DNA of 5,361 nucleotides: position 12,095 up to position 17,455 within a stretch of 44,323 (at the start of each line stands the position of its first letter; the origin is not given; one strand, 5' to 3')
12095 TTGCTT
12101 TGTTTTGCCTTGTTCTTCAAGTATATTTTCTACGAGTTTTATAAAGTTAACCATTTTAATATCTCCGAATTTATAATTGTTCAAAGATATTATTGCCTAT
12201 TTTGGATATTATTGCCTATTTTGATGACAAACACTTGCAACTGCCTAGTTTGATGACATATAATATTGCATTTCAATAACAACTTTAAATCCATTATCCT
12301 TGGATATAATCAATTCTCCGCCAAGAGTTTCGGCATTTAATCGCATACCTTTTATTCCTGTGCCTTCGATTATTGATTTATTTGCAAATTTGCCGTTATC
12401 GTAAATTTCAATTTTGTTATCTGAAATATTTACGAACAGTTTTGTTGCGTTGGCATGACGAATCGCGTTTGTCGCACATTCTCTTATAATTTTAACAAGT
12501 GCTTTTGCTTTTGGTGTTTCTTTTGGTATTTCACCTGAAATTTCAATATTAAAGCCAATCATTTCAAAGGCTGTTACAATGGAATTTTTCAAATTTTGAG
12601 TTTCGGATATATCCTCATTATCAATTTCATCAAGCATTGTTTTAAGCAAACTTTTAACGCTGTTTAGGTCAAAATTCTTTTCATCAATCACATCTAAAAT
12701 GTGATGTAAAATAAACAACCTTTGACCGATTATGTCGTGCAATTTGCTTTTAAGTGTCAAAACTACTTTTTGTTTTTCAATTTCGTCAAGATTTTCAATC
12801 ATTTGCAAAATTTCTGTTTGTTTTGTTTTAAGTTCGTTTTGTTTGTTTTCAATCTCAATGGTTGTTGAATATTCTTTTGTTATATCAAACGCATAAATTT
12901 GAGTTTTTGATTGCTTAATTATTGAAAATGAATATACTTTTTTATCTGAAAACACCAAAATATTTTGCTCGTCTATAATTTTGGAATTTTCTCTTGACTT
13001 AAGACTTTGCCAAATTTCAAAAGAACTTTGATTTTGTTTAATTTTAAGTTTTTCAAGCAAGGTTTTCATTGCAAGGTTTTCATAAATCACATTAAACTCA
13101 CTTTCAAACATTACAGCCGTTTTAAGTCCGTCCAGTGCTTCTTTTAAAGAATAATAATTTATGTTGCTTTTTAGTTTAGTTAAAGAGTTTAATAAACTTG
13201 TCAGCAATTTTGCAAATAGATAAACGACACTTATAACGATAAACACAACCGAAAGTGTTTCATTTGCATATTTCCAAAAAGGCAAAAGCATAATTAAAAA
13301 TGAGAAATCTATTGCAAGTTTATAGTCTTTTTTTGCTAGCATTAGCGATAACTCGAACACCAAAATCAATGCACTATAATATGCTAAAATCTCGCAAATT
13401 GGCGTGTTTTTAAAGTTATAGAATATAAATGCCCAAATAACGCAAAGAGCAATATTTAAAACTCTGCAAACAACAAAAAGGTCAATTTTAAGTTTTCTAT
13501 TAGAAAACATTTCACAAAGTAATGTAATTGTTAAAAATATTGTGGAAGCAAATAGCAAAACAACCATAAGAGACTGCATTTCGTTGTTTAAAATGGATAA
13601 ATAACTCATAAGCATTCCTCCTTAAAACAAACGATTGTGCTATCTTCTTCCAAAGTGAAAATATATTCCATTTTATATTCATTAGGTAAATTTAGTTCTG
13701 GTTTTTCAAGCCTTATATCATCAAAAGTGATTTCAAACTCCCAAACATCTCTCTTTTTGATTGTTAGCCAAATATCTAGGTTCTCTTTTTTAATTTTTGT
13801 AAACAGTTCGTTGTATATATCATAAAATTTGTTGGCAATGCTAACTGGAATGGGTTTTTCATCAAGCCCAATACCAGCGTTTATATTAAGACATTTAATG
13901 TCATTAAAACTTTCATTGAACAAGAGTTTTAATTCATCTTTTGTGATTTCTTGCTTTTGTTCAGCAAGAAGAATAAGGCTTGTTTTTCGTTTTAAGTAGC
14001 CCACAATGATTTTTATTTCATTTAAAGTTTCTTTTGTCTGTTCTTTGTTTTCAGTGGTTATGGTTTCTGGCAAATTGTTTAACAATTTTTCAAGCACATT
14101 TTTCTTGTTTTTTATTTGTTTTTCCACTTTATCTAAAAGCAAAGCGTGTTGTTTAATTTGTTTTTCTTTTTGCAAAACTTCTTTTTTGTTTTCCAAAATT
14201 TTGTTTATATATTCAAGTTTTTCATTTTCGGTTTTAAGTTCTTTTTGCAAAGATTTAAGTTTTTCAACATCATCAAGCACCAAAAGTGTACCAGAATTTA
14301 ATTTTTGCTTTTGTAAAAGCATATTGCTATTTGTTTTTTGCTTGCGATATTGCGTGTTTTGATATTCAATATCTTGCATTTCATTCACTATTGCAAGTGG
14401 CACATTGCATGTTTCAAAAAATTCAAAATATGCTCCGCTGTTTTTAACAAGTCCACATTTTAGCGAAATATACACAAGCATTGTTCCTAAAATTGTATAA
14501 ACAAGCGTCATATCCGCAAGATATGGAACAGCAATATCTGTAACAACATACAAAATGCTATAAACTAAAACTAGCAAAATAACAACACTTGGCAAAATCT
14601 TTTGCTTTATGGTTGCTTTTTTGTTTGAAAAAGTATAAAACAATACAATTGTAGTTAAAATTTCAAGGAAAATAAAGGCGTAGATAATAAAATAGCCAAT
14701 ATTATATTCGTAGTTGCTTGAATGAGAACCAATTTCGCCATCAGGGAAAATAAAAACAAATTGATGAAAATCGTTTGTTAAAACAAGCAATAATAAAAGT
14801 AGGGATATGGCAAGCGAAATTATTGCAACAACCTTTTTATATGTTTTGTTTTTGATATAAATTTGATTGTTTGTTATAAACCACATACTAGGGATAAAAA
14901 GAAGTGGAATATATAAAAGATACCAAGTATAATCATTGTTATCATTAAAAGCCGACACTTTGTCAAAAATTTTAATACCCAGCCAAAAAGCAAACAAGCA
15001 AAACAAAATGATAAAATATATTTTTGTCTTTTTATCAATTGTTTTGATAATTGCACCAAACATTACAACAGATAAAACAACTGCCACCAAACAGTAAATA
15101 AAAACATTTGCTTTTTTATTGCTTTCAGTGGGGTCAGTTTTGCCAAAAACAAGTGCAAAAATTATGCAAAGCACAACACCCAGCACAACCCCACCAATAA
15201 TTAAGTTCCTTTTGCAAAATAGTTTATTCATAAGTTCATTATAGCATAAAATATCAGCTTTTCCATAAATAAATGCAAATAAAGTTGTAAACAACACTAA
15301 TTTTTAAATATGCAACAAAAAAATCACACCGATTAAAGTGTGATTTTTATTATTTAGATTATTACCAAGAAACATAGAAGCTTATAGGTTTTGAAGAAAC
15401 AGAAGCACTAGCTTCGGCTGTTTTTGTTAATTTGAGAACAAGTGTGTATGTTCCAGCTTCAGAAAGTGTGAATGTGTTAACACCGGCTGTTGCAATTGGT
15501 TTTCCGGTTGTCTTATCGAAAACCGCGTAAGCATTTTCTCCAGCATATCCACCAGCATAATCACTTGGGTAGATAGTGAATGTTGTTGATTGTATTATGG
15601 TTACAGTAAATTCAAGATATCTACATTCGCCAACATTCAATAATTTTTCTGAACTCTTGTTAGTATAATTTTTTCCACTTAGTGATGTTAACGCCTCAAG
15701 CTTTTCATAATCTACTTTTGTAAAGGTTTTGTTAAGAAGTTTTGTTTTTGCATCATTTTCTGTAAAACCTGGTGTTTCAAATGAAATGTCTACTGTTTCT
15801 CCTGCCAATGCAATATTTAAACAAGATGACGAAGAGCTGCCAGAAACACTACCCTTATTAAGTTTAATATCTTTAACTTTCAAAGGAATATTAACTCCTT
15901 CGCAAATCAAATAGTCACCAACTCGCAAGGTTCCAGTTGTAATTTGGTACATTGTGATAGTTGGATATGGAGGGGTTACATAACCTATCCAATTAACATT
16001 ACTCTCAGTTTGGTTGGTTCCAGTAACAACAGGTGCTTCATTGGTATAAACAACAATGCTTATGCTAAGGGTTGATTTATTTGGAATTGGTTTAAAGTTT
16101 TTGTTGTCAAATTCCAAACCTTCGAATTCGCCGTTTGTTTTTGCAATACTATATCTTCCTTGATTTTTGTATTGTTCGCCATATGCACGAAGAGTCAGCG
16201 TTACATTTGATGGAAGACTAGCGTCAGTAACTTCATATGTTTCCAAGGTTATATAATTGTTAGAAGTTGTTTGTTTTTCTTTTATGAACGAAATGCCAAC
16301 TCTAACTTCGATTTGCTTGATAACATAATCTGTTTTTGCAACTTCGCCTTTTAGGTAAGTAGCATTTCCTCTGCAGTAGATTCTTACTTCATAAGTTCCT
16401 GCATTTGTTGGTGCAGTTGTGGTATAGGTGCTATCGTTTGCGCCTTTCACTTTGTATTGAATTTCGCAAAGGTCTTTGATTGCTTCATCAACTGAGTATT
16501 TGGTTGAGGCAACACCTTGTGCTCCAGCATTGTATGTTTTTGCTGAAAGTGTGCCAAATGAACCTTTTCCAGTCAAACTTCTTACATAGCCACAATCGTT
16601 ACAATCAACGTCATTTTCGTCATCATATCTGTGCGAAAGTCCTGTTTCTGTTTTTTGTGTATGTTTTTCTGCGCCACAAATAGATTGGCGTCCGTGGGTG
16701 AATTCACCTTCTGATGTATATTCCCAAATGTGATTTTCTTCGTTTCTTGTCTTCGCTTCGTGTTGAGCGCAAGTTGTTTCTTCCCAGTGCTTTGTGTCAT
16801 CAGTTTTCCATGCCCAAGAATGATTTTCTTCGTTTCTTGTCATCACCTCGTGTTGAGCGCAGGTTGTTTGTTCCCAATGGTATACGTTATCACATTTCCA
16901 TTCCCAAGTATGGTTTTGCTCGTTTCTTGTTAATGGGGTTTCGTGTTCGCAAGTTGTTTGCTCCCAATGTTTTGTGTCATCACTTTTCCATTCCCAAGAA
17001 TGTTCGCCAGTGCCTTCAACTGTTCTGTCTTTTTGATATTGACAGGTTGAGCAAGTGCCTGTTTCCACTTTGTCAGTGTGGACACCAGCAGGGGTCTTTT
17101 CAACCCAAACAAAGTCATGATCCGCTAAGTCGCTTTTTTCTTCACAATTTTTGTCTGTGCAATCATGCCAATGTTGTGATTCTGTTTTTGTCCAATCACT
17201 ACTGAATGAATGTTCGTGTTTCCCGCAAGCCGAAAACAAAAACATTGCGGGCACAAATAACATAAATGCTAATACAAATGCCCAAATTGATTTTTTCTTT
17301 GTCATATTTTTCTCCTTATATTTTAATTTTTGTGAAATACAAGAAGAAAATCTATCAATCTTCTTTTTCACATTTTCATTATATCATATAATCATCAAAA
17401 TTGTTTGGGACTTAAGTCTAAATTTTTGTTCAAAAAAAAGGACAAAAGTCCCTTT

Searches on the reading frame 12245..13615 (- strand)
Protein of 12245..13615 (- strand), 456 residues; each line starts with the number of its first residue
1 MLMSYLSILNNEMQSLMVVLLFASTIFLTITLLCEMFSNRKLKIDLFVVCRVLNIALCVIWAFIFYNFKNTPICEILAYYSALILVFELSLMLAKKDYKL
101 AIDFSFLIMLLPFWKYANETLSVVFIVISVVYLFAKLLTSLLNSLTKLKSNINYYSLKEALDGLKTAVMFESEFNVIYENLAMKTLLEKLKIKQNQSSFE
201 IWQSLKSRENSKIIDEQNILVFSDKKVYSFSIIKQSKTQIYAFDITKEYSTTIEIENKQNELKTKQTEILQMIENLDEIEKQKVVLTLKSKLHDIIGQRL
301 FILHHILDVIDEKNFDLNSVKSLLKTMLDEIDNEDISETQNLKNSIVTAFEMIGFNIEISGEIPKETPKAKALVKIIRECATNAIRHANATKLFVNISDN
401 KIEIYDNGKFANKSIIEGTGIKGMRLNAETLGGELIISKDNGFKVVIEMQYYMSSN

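Call 6: search_protein_families(library=pfam, proteins=[window:12245-13615:-], max_evalue=0.01)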
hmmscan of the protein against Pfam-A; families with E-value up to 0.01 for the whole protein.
window:12245-13615:- (456 aa): 1 family
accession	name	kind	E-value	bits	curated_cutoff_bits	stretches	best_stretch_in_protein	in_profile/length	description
PF02518.31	HATPase_c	-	2.3e-05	25.2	26.4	1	371-448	4-106/111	Histidine kinase-, DNA gyrase B-, and HSP90-like ATPase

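Call 33: search_protein_families(library=ncbifam, proteins=[window:12245-13612:-], max_evalue=0.001)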
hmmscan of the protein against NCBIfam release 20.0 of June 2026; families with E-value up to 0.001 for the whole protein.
window:12245-13612:- (455 aa): 4 families
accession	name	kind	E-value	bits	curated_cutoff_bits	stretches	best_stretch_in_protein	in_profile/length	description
NF008649.0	PRK11644.1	equivalog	5.9e-09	35.2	408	1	371-448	412-494/499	signal transduction histidine-protein kinase/phosphatase UhpB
NF008184.0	PRK10935.1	equivalog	2e-07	30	553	1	355-449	452-558/565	nitrate/nitrite two-component system sensor histidine kinase NarQ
NF007896.0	PRK10600.1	equivalog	1.5e-05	23.9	578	1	308-445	434-580/598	nitrate/nitrite two-component system sensor histidine kinase NarX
NF052443.1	SensHisKinMctS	equivalog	4e-05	22.1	700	1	354-442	339-440/457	two-component system sensor histidine kinase MctS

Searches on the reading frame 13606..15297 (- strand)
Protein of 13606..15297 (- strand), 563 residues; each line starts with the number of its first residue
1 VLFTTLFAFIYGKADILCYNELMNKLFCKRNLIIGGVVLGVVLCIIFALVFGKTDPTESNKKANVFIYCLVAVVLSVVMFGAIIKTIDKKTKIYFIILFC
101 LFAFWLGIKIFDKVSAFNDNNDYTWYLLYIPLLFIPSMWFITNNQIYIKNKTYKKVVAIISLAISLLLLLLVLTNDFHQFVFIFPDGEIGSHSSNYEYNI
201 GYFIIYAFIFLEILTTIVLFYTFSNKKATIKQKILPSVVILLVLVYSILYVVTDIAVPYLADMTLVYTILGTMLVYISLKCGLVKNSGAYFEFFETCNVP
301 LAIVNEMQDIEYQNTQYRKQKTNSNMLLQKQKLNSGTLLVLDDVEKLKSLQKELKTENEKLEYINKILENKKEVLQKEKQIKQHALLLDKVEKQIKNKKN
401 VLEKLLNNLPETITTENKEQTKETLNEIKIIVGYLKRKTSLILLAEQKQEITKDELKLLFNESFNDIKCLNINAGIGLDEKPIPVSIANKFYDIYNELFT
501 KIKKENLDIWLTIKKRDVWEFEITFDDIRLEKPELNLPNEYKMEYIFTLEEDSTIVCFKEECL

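Call 6: search_protein_families(library=pfam, proteins=[window:13606-15297:-], max_evalue=0.01)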
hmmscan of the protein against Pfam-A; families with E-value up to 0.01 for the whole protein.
window:13606-15297:- (563 aa): 1 family
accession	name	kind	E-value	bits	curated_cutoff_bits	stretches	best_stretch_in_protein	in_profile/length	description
PF16927.11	HisKA_7TM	-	1.7e-13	51.4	28.6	1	70-277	3-212/224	N-terminal 7TM region of histidine kinase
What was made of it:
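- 13606..15231 (-): HisKA_7TM membrane sensor protein (541 aa). It has its own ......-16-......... promoter (15238-15265) ending 6 nt before the ATG. Pfam HisKA_7TM 1.7e-13 (call 6).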

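Call 33: search_protein_families(library=ncbifam, proteins=[window:13606-15231:-], max_evalue=0.001)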
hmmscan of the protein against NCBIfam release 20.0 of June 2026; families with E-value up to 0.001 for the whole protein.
window:13606-15231:- (541 aa): 0 families

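Call 55: search_protein_families(library=pfam, proteins=[window:13606-15231:-], max_evalue=5)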
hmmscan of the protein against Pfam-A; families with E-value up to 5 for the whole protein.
window:13606-15231:- (541 aa): 4 families
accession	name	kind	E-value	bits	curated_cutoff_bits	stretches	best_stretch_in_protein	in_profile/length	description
PF16927.11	HisKA_7TM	-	2.2e-13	51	28.6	1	48-255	3-212/224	N-terminal 7TM region of histidine kinase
PF17329.7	DUF5367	-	0.078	13.7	25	1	10-58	46-94/98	Family of unknown function (DUF5367)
PF20302.4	HisK-N-like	-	0.14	12.8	27.8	1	332-408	3-74/132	HisK-N-like globin domain of the ASK signalosome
PF07695.17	7TMR-DISM_7TM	-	0.9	9.9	29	1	16-152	74-203/205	7TM diverse intracellular signalling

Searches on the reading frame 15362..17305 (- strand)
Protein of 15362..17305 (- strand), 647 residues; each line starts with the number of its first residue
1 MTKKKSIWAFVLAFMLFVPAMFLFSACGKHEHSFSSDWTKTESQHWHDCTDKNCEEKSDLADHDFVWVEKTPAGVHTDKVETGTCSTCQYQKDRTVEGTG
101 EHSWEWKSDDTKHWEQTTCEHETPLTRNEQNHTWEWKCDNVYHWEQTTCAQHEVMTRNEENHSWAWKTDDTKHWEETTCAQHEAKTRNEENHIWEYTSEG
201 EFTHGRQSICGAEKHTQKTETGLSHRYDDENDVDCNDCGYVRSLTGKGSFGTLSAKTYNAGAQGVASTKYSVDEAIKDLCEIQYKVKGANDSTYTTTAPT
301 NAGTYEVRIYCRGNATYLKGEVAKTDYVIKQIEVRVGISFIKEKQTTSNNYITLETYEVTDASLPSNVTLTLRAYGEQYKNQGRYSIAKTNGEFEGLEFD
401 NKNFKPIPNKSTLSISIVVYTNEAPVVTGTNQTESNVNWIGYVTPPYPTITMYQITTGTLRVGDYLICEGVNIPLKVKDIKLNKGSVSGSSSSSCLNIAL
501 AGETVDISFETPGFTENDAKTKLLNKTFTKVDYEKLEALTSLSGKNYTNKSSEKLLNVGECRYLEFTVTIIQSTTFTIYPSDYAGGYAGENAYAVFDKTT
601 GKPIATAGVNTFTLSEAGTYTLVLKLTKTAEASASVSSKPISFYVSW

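Call 6: search_protein_families(library=pfam, proteins=[window:15362-17305:-], max_evalue=0.01)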
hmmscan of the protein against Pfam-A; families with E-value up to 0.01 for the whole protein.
window:15362-17305:- (647 aa): 0 families

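Call 33: search_protein_families(library=ncbifam, proteins=[window:15362-17305:-], max_evalue=0.001)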
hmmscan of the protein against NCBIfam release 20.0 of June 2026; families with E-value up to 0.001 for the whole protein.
window:15362-17305:- (647 aa): 0 families

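Call 55: search_protein_families(library=pfam, proteins=[window:15362-17305:-], max_evalue=5)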
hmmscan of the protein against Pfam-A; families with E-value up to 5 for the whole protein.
window:15362-17305:- (647 aa): 1 family
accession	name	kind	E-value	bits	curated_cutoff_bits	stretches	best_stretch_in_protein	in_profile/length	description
PF02150.21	Zn_ribbon_RPB9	-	0.28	11.6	25.2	0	228-241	16-30/36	RNA polymerases M/15 Kd subunit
